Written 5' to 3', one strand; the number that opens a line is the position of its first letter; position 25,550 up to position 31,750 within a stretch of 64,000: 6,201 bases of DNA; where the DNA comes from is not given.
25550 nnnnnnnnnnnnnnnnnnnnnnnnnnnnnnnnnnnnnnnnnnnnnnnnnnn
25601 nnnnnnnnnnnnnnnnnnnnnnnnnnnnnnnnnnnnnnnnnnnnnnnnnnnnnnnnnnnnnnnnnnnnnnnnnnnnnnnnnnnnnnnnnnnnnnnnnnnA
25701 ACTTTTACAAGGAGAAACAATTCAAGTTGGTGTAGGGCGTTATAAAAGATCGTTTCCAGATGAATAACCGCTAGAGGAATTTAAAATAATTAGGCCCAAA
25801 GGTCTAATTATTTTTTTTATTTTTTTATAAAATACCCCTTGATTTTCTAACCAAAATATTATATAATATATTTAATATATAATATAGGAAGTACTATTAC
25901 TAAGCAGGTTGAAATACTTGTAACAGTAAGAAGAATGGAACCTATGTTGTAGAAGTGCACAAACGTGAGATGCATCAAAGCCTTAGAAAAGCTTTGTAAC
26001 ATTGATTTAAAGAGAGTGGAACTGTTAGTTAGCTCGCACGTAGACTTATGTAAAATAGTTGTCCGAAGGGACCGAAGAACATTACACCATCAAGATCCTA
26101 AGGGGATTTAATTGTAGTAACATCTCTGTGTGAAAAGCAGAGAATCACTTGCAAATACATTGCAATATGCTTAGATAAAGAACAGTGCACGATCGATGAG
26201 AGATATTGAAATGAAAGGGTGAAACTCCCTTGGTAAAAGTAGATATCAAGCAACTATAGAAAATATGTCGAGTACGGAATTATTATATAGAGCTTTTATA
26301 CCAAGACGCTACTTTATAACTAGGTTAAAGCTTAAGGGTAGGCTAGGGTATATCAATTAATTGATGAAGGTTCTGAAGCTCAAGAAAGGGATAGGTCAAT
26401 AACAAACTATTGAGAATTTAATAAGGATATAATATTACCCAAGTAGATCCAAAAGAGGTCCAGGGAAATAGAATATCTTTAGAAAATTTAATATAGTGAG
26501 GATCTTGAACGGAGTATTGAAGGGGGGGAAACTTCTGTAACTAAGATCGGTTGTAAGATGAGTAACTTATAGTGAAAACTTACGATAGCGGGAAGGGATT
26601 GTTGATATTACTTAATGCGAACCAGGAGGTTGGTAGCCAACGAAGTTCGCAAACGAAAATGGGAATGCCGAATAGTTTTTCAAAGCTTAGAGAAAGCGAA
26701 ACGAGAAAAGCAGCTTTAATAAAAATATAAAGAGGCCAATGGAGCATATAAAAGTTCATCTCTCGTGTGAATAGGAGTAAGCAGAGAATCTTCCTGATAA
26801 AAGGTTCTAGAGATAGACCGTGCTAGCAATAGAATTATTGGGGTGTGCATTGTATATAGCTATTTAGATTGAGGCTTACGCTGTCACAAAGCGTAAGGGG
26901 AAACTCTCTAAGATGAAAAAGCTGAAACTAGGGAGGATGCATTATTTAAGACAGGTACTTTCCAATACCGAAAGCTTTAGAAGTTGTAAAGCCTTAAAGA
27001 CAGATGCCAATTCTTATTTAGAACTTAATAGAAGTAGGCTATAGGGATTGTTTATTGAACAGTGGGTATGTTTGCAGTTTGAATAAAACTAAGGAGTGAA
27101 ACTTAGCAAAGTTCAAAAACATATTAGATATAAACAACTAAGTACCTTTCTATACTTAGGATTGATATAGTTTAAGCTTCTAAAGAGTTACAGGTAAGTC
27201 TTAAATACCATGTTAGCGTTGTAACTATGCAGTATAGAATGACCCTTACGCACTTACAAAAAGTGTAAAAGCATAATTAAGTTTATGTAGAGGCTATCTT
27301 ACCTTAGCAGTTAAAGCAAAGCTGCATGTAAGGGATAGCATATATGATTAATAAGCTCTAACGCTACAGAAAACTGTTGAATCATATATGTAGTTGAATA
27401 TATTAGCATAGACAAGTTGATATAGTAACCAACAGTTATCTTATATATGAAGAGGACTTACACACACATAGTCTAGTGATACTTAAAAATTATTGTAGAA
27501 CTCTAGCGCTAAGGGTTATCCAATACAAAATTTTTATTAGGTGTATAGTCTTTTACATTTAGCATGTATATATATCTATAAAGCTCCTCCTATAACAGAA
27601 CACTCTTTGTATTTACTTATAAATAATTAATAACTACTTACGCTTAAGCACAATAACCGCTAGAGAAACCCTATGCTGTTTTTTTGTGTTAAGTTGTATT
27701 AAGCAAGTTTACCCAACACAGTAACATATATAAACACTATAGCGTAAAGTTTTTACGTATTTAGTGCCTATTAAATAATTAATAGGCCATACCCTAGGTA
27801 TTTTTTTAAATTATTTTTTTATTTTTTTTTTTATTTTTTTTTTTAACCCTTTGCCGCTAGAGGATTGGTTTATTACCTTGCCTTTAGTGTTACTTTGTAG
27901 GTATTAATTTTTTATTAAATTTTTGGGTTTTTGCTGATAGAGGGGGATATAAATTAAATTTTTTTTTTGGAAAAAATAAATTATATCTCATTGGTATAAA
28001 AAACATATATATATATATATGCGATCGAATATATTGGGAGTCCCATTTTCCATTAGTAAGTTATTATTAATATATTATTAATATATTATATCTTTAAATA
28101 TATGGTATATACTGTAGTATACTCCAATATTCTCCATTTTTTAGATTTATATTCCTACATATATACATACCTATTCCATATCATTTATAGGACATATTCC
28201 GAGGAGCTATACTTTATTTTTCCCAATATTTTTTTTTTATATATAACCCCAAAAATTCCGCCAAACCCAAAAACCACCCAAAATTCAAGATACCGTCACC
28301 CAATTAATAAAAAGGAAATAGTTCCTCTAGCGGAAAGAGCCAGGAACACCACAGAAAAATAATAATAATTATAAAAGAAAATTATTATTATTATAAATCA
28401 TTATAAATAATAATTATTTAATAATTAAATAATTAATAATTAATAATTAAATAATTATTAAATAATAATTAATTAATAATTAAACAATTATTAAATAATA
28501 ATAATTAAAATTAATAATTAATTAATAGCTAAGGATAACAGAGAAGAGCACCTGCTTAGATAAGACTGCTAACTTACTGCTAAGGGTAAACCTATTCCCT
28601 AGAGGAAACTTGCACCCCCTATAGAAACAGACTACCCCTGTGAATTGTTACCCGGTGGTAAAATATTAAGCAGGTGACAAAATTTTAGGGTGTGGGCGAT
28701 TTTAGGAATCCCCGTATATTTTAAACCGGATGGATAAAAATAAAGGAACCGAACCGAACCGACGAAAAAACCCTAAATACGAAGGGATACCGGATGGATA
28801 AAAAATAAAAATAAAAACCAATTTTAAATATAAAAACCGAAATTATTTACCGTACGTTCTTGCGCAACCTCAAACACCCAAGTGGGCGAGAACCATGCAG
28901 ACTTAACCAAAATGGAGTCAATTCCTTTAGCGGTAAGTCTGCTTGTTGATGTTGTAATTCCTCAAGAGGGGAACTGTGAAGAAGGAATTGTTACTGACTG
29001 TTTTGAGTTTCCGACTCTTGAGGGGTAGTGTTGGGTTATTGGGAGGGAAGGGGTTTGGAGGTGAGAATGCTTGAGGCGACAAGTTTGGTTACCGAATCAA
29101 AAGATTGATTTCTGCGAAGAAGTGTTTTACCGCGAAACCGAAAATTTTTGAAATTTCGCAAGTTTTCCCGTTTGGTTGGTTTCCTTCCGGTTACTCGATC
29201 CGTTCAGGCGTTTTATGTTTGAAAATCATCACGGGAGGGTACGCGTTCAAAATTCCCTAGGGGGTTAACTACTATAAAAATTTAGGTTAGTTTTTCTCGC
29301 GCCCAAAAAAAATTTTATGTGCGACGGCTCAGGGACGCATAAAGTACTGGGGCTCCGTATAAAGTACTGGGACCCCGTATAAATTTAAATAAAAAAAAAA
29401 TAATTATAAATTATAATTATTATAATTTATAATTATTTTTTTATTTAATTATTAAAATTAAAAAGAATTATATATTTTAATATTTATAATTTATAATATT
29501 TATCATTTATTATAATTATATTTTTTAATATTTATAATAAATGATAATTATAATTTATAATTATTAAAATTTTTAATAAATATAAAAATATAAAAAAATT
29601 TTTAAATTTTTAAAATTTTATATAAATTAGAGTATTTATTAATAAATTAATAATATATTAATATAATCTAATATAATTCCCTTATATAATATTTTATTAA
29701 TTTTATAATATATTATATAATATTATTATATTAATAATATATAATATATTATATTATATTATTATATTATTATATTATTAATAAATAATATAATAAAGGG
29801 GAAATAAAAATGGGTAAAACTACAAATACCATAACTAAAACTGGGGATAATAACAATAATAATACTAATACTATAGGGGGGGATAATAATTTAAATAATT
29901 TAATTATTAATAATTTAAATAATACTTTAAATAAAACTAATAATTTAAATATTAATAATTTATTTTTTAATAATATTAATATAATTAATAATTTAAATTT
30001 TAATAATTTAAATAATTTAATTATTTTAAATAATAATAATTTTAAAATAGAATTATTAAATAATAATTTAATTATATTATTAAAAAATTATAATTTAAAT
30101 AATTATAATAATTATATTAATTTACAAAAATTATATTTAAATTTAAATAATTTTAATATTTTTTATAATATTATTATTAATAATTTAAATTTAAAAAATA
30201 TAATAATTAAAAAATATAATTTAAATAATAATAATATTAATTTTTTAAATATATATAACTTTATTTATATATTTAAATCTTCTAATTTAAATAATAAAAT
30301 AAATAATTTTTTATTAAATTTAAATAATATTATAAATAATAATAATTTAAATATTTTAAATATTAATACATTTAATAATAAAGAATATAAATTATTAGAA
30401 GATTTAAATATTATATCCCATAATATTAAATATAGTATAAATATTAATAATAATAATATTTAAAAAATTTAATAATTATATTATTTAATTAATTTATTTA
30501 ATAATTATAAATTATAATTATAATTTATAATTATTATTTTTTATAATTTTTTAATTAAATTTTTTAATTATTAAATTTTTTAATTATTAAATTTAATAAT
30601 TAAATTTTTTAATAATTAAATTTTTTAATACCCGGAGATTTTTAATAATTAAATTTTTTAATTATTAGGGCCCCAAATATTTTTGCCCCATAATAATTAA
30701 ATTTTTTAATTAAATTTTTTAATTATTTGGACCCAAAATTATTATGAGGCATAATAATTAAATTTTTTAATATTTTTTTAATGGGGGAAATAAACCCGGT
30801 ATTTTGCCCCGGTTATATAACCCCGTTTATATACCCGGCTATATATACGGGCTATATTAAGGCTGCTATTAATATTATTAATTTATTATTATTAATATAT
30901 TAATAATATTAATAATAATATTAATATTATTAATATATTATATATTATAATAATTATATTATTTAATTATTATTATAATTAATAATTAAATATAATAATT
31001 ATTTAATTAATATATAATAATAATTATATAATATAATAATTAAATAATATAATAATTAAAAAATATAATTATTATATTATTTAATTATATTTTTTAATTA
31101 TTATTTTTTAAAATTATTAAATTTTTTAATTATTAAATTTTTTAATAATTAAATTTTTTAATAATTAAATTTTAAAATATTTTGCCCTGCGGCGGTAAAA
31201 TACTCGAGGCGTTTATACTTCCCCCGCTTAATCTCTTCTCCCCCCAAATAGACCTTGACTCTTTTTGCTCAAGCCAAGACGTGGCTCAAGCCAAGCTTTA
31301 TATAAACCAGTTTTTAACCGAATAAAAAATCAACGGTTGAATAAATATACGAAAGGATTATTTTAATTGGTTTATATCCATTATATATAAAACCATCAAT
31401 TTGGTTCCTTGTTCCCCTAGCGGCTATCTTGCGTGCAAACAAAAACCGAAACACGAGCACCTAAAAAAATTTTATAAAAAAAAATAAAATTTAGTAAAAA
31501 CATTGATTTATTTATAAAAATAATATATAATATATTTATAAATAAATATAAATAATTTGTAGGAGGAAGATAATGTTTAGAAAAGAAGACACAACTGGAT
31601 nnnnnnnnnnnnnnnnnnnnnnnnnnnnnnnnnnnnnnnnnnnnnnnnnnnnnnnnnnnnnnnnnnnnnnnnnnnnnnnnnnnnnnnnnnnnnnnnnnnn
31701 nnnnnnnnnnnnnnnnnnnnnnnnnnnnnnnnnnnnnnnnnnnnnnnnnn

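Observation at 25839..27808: Stand-alone 1.9-kb transcription unit with no ORF and dense hairpins: candidate giant structured ncRNA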

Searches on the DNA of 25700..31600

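Call 11: search_rna_families(source=window, start=25700, end=31600, threshold=evalue, max_evalue=10, show_alignments=3)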
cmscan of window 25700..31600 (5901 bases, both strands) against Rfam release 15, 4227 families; matches with E-value up to 10: 2.
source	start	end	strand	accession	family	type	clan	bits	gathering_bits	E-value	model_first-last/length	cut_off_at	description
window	28568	28652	-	RF00998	mir-562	Gene; miRNA;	-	21.5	100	0.65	1-89/89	no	mir-562 microRNA precursor family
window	27338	27391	+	RF03638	mir-1537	Gene; miRNA;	-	19.9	63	2.9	1-61/61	no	mir-1537 microRNA precursor family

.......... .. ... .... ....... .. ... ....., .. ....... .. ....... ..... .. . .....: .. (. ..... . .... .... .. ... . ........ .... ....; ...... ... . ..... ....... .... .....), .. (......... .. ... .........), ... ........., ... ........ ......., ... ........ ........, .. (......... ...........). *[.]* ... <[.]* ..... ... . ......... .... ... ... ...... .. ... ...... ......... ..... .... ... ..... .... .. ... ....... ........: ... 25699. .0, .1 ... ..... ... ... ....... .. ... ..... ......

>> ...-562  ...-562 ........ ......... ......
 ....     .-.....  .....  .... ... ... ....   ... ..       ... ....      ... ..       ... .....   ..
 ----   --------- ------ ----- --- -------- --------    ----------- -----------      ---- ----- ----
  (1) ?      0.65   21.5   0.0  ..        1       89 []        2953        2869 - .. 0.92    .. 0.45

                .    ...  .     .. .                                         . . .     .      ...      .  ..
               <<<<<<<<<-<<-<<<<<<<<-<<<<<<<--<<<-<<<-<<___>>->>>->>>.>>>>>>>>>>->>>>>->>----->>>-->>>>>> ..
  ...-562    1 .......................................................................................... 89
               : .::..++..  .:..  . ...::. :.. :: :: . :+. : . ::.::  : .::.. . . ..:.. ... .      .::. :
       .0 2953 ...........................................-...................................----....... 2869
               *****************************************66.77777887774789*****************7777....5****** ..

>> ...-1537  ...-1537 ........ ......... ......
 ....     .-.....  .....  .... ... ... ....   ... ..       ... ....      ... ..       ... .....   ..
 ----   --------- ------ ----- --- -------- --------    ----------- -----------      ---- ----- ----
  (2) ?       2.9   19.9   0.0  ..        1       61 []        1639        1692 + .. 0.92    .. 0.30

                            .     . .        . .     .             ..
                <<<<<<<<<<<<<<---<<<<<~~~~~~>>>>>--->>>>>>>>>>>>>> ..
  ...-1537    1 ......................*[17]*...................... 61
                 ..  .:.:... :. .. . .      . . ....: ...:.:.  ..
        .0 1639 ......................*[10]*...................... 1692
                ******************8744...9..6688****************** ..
